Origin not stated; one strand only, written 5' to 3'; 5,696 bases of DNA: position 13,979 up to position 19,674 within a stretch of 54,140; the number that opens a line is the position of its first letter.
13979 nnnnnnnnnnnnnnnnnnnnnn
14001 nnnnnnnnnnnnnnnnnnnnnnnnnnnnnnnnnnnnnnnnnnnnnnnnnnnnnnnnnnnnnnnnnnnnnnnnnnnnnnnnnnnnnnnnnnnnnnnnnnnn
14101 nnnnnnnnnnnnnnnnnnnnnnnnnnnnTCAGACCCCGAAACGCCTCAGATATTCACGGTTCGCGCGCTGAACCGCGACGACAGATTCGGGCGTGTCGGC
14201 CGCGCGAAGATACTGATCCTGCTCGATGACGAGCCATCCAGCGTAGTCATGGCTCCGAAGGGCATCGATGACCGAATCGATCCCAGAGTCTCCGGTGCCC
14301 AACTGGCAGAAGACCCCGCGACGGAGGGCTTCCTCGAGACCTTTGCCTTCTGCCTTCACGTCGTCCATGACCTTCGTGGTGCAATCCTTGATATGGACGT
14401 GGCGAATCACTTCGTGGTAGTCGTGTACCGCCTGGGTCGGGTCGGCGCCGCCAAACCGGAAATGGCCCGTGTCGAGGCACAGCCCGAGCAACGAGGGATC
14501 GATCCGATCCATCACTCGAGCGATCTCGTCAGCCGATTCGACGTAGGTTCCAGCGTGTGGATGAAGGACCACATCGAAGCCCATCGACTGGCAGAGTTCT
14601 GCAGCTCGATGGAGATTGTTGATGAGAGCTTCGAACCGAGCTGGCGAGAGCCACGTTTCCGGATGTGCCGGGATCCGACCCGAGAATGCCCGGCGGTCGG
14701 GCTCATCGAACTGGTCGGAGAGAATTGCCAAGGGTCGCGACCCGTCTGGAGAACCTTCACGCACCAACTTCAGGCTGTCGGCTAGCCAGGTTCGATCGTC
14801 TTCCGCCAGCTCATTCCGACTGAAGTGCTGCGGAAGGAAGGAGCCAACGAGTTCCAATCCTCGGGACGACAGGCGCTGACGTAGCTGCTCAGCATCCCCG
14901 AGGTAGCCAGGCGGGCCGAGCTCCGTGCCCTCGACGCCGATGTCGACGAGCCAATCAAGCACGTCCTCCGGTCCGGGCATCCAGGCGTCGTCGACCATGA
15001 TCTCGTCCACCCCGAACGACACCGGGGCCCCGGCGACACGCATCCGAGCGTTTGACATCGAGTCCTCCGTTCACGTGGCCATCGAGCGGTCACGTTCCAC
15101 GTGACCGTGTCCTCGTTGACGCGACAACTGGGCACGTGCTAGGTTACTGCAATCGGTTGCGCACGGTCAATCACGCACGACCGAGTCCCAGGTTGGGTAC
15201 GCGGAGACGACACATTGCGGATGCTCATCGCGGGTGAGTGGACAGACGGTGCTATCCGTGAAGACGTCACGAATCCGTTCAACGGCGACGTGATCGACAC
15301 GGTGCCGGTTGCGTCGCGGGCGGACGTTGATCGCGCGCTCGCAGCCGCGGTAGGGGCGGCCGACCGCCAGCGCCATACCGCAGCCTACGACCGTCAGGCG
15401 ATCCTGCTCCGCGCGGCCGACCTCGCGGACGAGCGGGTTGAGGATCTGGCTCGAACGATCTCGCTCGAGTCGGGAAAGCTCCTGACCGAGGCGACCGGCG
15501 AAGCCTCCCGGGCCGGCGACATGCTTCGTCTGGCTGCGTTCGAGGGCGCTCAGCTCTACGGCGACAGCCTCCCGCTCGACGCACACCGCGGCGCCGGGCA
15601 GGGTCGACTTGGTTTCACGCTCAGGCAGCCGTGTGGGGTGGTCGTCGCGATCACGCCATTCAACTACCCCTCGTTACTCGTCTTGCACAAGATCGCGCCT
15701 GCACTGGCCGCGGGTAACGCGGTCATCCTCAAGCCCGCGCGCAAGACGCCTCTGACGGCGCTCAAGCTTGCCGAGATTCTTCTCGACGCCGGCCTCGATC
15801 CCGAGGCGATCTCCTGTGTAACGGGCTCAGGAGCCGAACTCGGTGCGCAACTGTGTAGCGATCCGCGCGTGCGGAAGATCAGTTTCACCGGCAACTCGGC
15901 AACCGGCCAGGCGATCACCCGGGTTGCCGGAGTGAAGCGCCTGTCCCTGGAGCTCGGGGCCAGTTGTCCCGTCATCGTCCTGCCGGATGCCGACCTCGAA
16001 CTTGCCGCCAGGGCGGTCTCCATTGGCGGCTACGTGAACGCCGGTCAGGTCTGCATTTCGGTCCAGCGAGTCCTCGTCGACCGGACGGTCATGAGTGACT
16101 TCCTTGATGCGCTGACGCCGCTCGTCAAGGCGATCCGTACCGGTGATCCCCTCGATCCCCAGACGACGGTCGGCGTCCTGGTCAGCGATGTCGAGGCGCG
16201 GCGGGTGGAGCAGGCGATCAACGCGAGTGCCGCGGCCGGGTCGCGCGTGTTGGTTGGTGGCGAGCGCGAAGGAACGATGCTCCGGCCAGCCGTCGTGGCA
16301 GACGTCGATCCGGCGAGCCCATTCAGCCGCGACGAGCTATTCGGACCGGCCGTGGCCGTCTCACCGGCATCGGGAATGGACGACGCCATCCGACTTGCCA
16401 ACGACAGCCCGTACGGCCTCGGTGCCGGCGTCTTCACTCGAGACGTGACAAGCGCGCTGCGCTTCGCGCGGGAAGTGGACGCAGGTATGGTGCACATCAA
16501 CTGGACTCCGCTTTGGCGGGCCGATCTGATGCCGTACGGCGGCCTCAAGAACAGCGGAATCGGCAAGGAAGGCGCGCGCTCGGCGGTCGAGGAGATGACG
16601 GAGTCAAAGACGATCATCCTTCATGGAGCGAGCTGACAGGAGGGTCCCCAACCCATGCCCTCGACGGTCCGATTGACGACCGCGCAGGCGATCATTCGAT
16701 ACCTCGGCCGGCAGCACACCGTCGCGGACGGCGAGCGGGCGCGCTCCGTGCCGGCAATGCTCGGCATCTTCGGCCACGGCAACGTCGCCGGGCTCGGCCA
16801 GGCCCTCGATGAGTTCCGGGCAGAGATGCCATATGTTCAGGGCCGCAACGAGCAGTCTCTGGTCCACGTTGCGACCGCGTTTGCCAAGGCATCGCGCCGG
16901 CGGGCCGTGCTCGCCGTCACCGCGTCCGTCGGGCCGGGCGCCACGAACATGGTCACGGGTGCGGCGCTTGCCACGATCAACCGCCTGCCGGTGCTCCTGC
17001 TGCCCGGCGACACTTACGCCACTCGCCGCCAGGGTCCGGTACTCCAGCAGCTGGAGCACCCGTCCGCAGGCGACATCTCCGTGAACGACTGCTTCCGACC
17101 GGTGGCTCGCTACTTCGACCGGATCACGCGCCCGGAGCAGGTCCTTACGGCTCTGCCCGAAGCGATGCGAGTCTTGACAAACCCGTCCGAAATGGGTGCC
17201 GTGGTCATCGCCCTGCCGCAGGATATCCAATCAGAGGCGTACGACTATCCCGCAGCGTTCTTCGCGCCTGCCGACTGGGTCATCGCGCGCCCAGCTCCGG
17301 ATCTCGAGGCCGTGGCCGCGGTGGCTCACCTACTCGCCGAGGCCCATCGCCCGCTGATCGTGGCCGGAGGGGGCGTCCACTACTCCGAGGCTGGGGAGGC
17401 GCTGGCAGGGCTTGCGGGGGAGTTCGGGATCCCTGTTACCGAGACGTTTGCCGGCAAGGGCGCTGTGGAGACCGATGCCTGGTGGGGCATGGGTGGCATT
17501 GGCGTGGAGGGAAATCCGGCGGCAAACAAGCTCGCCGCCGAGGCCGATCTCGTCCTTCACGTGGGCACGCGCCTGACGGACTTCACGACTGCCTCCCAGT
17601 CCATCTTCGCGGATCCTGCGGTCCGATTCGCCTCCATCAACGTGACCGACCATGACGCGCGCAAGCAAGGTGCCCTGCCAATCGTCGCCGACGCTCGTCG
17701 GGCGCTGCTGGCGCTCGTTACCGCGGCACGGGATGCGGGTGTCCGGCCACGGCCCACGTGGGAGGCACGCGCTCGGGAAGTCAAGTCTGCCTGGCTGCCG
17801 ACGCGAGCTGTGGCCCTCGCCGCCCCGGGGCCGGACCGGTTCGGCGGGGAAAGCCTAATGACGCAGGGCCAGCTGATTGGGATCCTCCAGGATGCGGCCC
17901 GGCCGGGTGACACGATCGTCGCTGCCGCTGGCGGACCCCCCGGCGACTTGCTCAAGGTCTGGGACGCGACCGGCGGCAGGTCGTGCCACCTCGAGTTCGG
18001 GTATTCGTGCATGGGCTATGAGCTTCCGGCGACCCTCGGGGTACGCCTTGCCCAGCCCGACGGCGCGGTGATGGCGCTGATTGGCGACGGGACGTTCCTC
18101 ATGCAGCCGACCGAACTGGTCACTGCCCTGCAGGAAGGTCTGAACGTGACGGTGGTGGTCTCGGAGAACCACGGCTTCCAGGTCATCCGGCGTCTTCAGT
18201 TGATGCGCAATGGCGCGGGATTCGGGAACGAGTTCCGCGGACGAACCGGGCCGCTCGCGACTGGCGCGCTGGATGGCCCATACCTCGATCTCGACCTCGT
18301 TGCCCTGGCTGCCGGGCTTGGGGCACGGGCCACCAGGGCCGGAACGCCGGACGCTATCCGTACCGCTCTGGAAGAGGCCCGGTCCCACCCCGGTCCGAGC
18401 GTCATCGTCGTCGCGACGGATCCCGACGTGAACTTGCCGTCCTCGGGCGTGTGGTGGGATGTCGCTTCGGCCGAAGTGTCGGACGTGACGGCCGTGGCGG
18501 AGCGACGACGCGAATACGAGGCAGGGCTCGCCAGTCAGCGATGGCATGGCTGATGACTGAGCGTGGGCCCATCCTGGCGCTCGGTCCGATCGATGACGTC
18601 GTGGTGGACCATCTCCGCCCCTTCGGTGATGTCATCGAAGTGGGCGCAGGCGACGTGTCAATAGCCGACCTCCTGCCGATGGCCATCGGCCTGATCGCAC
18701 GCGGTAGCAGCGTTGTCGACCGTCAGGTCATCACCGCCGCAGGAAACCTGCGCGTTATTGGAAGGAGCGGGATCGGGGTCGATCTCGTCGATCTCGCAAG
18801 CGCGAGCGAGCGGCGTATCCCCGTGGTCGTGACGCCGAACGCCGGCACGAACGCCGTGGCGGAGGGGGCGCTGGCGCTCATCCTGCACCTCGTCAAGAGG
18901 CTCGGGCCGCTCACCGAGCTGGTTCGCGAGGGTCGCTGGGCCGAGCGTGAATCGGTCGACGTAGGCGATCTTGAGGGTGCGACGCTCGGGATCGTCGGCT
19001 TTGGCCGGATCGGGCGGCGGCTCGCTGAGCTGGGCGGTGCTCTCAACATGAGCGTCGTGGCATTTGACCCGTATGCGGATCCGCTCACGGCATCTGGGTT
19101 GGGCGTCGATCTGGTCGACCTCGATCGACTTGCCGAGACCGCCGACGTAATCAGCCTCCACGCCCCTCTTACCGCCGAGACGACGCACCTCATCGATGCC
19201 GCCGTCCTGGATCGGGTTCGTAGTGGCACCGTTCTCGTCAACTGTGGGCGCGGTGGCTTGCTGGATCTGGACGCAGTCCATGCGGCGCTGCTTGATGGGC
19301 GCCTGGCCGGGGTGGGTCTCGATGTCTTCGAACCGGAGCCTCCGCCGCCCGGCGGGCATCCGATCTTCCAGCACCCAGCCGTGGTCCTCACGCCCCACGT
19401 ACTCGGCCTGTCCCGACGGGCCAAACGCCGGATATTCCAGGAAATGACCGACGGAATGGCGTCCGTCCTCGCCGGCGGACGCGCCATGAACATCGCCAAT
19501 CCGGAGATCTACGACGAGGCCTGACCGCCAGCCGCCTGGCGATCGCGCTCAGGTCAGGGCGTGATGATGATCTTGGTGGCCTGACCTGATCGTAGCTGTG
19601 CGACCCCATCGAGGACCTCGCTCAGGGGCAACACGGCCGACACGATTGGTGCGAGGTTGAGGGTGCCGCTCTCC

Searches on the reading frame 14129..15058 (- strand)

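Call 9: search_protein_families(library=pfam, proteins=[window:14129-15058:-], max_evalue=0.0001)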
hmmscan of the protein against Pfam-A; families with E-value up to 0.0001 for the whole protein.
window:14129-15058:- (309 aa): 1 family
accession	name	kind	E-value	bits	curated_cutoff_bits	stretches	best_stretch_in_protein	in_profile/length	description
PF01261.30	AP_endonuc_2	-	9.3e-28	98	31.1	1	34-281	1-230/249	Xylose isomerase-like TIM barrel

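Call 39: search_protein_families(library=ncbifam, proteins=[window:14129-15058:-], max_evalue=0.00001)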
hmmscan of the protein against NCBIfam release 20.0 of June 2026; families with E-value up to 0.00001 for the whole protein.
window:14129-15058:- (309 aa): 3 families
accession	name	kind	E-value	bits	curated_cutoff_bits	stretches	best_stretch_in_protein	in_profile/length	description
TIGR04379.1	myo_inos_iolE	equivalog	2.2e-44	152.2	290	1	31-287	26-273/290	myo-inosose-2 dehydratase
TIGR03234.1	OH-pyruv-isom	equivalog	3.5e-07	29.8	353.45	0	139-226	115-207/254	hydroxypyruvate isomerase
NF041277.1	coba_remo_CbiR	equivalog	6.4e-06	25.9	105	0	179-279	153-233/249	cobamide remodeling phosphodiesterase CbiR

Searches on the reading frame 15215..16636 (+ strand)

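Call 9: search_protein_families(library=pfam, proteins=[window:15215-16636:+], max_evalue=0.0001)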
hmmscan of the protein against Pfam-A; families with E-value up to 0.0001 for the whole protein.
window:15215-16636:+ (473 aa): 1 family
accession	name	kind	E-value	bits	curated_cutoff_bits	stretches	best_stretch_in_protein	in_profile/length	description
PF00171.27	Aldedh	-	2.1e-146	488.5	23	1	15-467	8-461/461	Aldehyde dehydrogenase family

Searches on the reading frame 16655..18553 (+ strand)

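Call 9: search_protein_families(library=pfam, proteins=[window:16655-18553:+], max_evalue=0.0001)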
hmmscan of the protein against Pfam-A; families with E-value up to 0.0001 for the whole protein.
window:16655-18553:+ (632 aa): 3 families
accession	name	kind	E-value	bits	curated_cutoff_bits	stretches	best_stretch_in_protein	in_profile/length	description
PF00205.28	TPP_enzyme_M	-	6.1e-34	117.1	30.4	1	220-354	1-137/137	Thiamine pyrophosphate enzyme, central domain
PF02775.26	TPP_enzyme_C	-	4e-29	101.8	21.9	1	433-586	10-151/151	Thiamine pyrophosphate enzyme, C-terminal TPP binding domain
PF02776.23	TPP_enzyme_N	-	4.6e-13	49.4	26.8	1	50-131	30-111/119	Thiamine pyrophosphate enzyme, N-terminal TPP binding domain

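Call 39: search_protein_families(library=ncbifam, proteins=[window:16655-18553:+], max_evalue=0.00001)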
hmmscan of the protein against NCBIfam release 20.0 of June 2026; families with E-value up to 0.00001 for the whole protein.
window:16655-18553:+ (632 aa): 53 families (the best 25 are shown)
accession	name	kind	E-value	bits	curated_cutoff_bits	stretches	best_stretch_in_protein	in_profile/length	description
TIGR04377.1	myo_inos_iolD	equivalog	2.8e-236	786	715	1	6-629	1-615/616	3D-(3,5/4)-trihydroxycyclohexane-1,2-dione acylhydrolase (decyclizing)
NF006052.0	PRK08199.1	subfamily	2e-58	198.1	539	1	51-595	41-544/559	thiamine pyrophosphate protein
TIGR00118.1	acolac_lg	equivalog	5.3e-57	193.5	538.35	1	42-591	25-537/557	biosynthetic-type acetolactate synthase large subunit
NF004919.0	PRK06276.1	equivalog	2.8e-55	187.7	866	1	46-595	29-545/582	acetolactate synthase large subunit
NF004710.0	PRK06048.1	equivalog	1.2e-53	182.5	976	1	31-592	22-541/561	acetolactate synthase large subunit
NF006187.0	PRK08322.1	equivalog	6.8e-53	179.9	509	1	32-593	17-533/548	acetolactate synthase large subunit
NF004772.0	PRK06112.1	subfamily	1.8e-50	171.9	673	1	59-592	51-563/578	acetolactate synthase catalytic subunit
NF006122.0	PRK08266.1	subfamily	1.5e-49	168.9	571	2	28-380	15-345/543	hypothetical protein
NF005039.0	PRK06456.1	equivalog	5.8e-49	167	868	1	25-589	10-545/572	acetolactate synthase large subunit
NF005860.0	PRK07789.1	equivalog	6.6e-49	166.8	881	1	31-606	48-591/615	acetolactate synthase large subunit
NF006524.0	PRK08978.1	equivalog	2.9e-46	157.9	738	1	31-593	15-529/548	acetolactate synthase 2 catalytic subunit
NF004807.0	PRK06154.1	equivalog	3e-46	158.2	607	1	55-576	52-539/565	thiamine pyrophosphate-requiring protein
NF008431.0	PRK11269.1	equivalog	4.1e-46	157.7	791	2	47-378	33-357/591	glyoxylate carboligase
NF006016.1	PRK08155.1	equivalog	2e-45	155.2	870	1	7-591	3-535/554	acetolactate synthase large subunit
NF005651.0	PRK07418.1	subfamily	6.2e-45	153.5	942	1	57-591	60-562/617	acetolactate synthase large subunit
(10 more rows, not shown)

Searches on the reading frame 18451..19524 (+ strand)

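Call 9: search_protein_families(library=pfam, proteins=[window:18451-19524:+], max_evalue=0.0001)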
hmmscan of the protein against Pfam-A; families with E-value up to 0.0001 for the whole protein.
window:18451-19524:+ (357 aa): 2 families
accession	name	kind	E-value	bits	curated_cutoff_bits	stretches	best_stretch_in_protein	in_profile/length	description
PF02826.25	2-Hacid_dh_C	-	4.5e-54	183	25.1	1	141-317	1-177/178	D-isomer specific 2-hydroxyacid dehydrogenase, NAD binding domain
PF00389.36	2-Hacid_dh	-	1.2e-17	64.2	24.6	1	70-350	32-134/134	D-isomer specific 2-hydroxyacid dehydrogenase, catalytic domain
